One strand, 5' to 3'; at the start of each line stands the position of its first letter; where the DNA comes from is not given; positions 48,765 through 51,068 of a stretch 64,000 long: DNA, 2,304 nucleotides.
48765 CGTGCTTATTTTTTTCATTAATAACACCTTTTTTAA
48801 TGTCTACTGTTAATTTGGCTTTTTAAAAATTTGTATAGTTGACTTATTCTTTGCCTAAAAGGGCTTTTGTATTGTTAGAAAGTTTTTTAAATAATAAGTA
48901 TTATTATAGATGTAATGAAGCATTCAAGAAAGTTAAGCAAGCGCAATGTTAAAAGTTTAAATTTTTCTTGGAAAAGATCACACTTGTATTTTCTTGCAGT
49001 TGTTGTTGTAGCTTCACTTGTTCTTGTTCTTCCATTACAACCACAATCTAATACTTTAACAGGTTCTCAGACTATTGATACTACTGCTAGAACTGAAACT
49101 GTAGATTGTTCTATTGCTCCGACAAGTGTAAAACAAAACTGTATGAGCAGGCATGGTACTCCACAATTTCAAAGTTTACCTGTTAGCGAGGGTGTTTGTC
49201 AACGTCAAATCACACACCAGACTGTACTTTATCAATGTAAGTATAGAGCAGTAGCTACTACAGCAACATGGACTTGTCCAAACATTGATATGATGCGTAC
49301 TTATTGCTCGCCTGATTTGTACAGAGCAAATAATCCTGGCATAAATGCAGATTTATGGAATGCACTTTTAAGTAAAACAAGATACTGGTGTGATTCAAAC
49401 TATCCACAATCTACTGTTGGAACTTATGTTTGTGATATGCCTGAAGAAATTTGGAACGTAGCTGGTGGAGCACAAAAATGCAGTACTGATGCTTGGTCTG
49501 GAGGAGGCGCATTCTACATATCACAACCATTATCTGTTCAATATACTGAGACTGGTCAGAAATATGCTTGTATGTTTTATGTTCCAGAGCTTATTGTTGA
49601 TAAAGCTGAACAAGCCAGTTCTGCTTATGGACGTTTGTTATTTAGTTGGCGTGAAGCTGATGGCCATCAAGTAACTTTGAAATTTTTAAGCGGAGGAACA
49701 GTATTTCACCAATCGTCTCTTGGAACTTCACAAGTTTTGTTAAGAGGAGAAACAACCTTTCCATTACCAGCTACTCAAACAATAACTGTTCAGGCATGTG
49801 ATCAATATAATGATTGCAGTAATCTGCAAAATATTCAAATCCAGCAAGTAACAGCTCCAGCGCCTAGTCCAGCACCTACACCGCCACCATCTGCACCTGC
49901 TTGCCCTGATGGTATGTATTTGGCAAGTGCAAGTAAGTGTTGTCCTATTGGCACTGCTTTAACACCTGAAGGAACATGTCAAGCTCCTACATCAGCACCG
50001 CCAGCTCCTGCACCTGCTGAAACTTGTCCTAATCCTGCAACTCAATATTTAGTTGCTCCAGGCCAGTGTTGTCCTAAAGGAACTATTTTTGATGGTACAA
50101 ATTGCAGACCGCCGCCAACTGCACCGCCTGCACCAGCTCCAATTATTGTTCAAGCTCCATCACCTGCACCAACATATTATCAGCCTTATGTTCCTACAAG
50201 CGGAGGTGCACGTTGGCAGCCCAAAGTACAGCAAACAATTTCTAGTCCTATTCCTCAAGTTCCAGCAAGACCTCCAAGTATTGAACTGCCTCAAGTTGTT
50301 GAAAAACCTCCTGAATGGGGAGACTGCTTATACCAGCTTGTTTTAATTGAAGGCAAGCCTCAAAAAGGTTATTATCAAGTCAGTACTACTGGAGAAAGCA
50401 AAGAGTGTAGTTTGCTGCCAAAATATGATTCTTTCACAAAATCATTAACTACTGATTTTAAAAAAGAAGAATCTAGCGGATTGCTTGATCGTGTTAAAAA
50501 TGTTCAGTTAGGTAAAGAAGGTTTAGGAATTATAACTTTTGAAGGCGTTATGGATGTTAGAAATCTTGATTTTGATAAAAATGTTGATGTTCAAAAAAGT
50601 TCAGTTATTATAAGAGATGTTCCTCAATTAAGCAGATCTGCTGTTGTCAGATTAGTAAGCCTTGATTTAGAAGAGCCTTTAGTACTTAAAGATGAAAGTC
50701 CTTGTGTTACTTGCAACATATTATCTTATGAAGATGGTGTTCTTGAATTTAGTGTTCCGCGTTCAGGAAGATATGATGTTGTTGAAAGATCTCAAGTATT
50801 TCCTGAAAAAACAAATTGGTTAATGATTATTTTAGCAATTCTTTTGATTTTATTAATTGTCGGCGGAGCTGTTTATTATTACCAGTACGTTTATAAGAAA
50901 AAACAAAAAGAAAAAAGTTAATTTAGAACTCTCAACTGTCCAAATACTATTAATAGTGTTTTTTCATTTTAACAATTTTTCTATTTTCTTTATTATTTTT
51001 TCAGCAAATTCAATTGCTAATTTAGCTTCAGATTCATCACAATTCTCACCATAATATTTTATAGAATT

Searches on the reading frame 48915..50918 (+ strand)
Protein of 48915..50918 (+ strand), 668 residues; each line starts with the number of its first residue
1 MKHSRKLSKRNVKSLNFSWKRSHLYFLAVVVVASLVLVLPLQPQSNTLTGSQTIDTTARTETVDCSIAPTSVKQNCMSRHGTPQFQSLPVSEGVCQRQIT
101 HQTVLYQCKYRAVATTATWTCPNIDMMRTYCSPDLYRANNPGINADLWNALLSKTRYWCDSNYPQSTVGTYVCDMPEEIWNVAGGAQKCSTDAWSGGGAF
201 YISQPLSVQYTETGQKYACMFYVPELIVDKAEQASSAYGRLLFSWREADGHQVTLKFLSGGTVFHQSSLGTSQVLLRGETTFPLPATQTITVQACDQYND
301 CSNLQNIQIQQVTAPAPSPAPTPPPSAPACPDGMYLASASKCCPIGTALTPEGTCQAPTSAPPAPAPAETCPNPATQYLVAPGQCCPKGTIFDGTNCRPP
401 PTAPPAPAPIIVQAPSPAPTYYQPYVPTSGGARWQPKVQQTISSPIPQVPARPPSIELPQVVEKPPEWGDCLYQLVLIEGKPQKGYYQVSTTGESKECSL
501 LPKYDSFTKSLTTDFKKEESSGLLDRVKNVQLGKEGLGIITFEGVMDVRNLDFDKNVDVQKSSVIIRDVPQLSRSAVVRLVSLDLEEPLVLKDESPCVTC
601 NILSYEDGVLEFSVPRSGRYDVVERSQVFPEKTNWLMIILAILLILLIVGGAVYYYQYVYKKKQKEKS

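Call 66: search_protein_families(library=pfam, proteins=[window:48915-50918:+], max_evalue=0.00001)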
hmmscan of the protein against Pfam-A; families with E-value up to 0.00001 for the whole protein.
window:48915-50918:+ (668 aa): 0 families

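Call 90: search_protein_families(library=pfam, proteins=[window:48915-50918:+], max_evalue=0.01)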
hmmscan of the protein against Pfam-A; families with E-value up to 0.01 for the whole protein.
window:48915-50918:+ (668 aa): 2 families
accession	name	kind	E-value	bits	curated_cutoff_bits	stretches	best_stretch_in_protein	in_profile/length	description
PF14283.11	CD1107-like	-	0.0048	17.3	26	0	630-664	124-158/158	Mobile element protein CD1107-like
PF04096.20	Nucleoporin2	-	0.0052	17.3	28.4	1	523-566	20-67/148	Nup98-96 autopeptidase S59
